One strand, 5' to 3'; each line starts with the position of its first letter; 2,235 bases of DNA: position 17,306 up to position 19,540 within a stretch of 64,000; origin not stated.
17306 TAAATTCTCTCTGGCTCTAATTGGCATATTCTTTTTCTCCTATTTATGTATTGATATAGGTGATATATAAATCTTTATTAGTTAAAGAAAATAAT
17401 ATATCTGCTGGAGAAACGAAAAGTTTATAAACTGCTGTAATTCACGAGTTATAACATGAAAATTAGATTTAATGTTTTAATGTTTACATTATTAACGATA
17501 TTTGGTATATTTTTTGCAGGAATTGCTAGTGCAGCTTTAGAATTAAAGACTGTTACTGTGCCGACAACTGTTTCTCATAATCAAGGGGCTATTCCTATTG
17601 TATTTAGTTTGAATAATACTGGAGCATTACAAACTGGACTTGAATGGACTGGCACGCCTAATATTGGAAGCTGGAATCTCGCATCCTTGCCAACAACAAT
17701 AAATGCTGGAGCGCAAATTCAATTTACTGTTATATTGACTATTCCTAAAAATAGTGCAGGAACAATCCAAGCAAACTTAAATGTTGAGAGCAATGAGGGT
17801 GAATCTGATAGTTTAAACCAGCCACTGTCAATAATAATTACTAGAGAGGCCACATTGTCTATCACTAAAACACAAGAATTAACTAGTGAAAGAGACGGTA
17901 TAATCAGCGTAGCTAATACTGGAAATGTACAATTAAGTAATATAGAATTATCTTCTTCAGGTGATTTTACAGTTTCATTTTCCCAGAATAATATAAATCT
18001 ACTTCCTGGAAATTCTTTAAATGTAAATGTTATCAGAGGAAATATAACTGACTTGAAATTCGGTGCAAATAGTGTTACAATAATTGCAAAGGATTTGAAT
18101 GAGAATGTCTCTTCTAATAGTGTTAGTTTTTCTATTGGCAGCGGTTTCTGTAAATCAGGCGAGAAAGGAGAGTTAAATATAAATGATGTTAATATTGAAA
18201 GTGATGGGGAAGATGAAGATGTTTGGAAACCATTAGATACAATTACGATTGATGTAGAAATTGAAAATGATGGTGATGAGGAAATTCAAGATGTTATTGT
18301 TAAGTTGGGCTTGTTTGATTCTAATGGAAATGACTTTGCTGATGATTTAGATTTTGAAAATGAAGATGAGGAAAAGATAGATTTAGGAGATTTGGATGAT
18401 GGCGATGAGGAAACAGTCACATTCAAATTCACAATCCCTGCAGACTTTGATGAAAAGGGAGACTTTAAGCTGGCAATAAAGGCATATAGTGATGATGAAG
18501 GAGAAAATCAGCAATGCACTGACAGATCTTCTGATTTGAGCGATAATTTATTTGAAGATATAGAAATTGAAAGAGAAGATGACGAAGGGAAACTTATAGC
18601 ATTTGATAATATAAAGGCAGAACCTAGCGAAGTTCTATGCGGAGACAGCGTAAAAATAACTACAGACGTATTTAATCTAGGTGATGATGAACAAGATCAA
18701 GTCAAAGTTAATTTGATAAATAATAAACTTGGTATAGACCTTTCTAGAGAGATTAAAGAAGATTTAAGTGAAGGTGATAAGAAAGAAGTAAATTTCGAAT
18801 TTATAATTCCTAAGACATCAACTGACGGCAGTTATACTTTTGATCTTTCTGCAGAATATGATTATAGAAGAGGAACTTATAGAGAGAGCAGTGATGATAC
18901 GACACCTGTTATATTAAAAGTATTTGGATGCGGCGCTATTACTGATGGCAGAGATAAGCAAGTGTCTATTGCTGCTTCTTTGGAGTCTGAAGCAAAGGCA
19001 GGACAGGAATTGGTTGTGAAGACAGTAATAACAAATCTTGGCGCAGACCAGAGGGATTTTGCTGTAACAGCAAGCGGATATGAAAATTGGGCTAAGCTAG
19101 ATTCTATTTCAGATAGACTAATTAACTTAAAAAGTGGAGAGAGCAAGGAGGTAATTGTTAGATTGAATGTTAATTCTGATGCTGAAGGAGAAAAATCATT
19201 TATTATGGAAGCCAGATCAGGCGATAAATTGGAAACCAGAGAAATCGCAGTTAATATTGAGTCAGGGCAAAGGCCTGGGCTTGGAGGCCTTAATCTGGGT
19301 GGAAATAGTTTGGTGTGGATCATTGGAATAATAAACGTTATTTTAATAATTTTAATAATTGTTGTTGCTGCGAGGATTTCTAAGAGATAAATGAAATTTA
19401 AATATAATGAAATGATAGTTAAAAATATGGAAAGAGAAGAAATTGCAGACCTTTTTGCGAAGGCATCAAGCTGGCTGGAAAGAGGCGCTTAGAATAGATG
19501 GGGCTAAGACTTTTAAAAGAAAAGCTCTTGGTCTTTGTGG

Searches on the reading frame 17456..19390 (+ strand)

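Call 8: search_protein_families(library=ncbifam, proteins=[window:17456-19390:+], max_evalue=0.1)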
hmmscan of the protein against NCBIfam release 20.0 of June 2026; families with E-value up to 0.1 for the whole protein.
window:17456-19390:+ (644 aa): 4 families
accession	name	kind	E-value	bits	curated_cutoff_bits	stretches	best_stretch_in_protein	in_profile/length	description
NF033506.0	PACE-CTERM-PROT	exception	5.6e-172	573.7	110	1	7-644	5-627/627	putative S-layer protein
NF038353.1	FxLYD_dom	domain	0.033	14.1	23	1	264-297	5-38/71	FxLYD domain-containing protein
NF012200.0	choice_anch_D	domain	0.047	14.2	45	0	48-114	37-105/108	choice-of-anchor D domain-containing protein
NF046073.1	UpsA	equivalog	0.083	13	130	0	150-198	60-109/136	pilin subunit UpsA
